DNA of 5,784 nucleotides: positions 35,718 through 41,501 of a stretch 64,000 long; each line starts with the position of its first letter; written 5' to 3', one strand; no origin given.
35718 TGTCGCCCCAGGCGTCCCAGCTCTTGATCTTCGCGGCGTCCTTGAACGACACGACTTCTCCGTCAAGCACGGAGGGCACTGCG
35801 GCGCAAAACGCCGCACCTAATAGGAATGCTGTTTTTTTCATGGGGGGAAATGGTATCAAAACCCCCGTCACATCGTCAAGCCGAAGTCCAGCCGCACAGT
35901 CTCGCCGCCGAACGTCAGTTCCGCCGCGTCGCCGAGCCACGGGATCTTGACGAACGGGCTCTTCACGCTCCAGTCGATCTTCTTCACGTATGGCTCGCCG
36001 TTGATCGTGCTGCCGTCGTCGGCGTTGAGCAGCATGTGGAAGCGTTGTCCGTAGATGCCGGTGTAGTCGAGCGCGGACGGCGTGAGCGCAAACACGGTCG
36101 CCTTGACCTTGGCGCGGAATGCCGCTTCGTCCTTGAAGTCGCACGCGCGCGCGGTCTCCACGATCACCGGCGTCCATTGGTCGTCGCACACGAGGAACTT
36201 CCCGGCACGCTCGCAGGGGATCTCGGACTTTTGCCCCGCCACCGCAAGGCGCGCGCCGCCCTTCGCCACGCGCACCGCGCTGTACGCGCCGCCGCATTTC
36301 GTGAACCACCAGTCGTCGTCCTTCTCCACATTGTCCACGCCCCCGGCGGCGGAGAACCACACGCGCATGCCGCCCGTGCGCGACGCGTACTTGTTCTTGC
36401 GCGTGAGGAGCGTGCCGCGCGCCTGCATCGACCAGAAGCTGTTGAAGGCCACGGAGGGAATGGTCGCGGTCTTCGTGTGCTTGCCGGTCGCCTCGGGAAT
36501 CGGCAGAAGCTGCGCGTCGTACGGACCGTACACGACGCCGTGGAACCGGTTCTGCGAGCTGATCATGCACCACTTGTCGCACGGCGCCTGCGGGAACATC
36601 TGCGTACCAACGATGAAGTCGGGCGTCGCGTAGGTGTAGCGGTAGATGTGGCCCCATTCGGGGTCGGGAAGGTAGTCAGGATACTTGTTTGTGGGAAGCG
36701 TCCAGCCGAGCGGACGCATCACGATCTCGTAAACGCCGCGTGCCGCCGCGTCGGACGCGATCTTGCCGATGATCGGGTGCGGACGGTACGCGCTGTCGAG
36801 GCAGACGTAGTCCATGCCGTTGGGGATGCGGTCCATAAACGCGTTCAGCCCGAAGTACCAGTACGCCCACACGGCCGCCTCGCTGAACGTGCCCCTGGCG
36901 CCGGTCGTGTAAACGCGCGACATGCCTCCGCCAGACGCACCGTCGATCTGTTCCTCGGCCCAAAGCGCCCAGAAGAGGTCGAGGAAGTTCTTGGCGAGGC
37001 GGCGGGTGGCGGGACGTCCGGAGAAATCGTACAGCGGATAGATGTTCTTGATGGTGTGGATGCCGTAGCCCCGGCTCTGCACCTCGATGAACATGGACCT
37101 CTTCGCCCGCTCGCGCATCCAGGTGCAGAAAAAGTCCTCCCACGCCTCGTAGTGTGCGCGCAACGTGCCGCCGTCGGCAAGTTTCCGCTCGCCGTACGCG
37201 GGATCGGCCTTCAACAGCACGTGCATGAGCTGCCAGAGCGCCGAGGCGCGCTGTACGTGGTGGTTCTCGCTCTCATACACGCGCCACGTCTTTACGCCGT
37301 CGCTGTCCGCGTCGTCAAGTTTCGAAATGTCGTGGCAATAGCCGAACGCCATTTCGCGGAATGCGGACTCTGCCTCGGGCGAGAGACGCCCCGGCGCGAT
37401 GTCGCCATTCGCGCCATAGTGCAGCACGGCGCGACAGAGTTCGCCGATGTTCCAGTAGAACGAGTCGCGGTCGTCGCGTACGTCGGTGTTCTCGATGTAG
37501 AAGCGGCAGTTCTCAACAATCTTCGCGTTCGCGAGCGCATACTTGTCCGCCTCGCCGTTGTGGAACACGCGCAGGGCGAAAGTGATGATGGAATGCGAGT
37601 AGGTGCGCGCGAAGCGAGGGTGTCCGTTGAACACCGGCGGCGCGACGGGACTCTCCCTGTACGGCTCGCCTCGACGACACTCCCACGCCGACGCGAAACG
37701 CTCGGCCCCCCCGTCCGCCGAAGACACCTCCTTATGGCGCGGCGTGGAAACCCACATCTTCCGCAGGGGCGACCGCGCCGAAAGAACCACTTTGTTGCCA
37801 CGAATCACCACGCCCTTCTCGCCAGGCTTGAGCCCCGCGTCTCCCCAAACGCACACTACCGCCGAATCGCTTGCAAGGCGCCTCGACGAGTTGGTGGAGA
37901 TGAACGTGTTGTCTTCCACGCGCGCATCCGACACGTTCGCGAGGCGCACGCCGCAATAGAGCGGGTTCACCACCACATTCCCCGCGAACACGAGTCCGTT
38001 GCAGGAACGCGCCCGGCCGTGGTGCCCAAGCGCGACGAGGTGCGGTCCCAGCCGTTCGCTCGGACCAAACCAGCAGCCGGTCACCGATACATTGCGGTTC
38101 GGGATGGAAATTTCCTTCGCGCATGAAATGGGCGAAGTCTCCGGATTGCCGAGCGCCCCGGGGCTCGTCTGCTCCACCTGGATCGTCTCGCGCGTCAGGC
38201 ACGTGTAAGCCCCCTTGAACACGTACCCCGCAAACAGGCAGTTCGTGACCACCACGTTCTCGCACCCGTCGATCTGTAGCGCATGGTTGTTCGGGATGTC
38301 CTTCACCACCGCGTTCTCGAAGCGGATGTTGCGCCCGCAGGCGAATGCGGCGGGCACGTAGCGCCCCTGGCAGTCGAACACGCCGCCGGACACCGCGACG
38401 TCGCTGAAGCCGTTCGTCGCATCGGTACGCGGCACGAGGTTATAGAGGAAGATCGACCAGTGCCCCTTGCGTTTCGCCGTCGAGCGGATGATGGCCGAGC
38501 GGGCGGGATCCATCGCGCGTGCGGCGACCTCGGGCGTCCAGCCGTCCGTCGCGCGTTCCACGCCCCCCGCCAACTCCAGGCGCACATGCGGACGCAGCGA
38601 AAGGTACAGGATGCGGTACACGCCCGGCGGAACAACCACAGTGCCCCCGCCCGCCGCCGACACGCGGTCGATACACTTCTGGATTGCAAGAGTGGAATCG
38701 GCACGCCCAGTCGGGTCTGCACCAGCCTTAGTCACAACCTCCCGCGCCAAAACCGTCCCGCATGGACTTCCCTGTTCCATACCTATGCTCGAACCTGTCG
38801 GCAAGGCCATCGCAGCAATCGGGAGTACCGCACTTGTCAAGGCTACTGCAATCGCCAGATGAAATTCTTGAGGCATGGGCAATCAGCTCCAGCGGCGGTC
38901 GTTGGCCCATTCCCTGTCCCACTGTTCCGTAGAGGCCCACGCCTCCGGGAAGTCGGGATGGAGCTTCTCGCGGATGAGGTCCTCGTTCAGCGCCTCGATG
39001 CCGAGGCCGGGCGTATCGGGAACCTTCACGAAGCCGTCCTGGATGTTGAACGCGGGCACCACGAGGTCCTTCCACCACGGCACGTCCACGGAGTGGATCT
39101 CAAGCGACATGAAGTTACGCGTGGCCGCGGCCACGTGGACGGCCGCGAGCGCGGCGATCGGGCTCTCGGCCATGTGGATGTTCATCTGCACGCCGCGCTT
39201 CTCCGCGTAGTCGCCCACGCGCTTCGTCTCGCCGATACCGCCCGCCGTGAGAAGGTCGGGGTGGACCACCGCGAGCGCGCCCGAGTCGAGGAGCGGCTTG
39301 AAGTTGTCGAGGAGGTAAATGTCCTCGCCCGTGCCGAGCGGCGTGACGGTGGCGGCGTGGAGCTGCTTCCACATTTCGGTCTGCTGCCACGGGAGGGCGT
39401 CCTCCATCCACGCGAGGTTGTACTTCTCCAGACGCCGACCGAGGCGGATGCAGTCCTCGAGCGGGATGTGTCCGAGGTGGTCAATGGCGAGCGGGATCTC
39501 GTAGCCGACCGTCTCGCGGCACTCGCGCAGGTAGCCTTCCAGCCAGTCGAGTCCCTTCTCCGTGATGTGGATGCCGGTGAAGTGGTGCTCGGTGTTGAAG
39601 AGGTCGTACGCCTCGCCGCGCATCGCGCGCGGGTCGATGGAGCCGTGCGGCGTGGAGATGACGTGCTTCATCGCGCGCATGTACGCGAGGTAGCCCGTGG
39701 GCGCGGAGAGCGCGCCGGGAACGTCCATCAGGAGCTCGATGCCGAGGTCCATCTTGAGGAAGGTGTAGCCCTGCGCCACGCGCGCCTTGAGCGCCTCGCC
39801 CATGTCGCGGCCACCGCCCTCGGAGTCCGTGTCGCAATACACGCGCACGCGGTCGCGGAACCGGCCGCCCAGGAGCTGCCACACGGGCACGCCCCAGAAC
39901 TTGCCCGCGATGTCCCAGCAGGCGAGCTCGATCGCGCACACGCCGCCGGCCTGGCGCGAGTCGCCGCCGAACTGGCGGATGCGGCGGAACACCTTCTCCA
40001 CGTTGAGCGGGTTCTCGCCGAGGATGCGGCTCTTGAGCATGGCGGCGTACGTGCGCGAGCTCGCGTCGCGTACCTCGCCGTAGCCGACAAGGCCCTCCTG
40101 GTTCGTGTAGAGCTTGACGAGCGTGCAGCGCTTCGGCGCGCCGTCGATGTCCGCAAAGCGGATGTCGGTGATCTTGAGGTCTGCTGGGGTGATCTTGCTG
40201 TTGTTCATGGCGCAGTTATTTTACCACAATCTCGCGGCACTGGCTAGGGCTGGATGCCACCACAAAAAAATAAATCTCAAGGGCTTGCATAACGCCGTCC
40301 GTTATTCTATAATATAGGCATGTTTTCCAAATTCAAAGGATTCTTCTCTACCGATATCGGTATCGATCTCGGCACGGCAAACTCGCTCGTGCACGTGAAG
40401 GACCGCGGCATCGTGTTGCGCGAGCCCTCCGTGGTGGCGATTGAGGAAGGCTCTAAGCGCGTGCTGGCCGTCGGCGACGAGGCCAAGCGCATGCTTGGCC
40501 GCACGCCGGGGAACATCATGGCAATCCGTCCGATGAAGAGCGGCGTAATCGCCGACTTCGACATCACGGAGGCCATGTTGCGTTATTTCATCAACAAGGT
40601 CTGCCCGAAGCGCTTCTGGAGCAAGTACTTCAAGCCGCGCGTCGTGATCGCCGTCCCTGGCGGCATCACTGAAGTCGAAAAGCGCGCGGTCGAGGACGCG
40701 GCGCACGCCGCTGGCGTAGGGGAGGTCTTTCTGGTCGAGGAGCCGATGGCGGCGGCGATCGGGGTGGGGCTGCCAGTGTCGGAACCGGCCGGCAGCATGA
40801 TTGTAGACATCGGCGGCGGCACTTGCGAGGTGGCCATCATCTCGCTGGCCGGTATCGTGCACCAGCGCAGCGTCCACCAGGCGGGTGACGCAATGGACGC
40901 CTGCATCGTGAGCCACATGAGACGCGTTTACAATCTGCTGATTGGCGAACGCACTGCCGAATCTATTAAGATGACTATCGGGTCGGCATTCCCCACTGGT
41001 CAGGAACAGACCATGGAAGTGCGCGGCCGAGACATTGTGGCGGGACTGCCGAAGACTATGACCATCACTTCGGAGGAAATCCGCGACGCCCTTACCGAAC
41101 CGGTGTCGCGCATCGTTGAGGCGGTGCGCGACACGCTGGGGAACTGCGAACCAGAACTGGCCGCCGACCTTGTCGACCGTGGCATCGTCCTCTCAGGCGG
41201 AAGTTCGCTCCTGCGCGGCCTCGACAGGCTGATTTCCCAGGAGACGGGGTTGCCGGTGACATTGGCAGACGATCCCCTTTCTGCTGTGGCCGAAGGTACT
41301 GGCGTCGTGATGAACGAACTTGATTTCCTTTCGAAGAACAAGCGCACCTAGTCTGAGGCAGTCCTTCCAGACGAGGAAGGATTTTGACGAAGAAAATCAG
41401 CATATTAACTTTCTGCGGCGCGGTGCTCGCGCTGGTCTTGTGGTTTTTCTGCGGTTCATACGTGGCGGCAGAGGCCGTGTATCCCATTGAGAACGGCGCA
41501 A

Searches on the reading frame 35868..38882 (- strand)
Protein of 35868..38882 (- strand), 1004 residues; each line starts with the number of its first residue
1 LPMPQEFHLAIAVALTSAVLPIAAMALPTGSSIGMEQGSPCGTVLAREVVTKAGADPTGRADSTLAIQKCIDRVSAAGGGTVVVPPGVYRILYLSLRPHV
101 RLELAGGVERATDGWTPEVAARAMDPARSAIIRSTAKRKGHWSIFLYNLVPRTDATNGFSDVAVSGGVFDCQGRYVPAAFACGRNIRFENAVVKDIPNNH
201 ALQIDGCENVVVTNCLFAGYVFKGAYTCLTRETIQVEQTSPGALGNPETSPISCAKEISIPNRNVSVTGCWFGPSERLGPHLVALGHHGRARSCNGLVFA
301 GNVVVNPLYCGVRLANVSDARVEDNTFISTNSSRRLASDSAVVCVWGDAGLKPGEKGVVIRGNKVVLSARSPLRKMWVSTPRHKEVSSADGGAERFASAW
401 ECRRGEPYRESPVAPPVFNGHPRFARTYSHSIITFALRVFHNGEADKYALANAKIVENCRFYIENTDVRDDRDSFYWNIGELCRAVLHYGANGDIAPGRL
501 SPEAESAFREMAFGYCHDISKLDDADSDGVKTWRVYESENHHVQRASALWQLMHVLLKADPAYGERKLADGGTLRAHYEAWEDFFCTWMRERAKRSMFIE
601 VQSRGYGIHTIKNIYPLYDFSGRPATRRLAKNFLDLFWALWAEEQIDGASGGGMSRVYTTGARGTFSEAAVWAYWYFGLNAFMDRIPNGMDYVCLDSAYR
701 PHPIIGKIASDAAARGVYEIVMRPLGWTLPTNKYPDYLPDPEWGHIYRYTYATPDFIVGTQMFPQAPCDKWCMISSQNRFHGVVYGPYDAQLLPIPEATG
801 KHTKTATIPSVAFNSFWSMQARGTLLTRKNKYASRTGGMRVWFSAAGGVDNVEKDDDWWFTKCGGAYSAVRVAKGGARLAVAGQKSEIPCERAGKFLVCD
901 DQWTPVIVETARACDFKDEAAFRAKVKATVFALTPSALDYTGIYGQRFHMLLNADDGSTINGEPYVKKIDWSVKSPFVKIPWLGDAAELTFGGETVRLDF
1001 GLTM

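Call 73: search_protein_families(library=pfam, proteins=[window:35868-38882:-], max_evalue=0.0001)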
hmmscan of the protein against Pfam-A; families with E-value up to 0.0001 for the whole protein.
window:35868-38882:- (1004 aa): 1 family
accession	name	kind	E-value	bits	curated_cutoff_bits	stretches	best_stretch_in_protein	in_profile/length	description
PF12708.12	Pect-lyase_RHGA_epim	-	4.4e-06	27.1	27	1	50-91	4-46/213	Rhamnogalacturonase A/epimerase, pectate lyase-like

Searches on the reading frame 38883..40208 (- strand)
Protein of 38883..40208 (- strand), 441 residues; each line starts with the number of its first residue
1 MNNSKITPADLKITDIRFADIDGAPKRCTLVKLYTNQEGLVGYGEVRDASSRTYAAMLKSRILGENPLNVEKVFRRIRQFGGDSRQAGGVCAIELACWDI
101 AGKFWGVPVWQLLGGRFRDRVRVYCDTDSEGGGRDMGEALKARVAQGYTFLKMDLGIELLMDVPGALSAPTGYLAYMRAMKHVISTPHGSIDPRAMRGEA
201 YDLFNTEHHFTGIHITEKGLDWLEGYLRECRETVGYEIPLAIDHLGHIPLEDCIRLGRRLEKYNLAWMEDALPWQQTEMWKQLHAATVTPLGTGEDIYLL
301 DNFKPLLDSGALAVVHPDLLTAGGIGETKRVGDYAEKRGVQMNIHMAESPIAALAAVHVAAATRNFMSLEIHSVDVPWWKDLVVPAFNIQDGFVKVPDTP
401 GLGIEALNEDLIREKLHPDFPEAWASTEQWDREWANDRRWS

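Call 73: search_protein_families(library=pfam, proteins=[window:38883-40208:-], max_evalue=0.0001)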
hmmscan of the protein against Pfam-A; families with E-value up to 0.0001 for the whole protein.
window:38883-40208:- (441 aa): 2 families
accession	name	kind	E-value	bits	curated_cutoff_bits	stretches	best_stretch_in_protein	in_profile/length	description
PF13378.12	MR_MLE_C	-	6.2e-46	157.3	29.4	1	147-406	14-215/219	Enolase C-terminal domain-like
PF02746.21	MR_MLE_N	-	2e-09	38.1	22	1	28-114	28-117/117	Mandelate racemase / muconate lactonizing enzyme, N-terminal domain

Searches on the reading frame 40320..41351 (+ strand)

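Call 73: search_protein_families(library=pfam, proteins=[window:40320-41351:+], max_evalue=0.0001)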
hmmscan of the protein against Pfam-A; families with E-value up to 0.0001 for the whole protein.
window:40320-41351:+ (343 aa): 5 families
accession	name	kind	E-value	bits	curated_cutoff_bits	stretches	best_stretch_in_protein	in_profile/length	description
PF06723.19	MreB_Mbl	-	1.3e-142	474.9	27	1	11-336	2-324/327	MreB/Mbl protein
PF00012.26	HSP70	-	2.3e-15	56.3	20.6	1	107-326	135-367/599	Hsp70 protein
PF00022.25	Actin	-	7.7e-12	44.9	27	1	223-307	263-347/410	Actin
PF14450.12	FtsA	-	4.4e-10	40.4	31.8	1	161-317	2-111/127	Cell division protein FtsA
PF11104.14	PilM_2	-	2e-05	24.2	27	0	289-325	278-313/340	Type IV pilus assembly protein PilM;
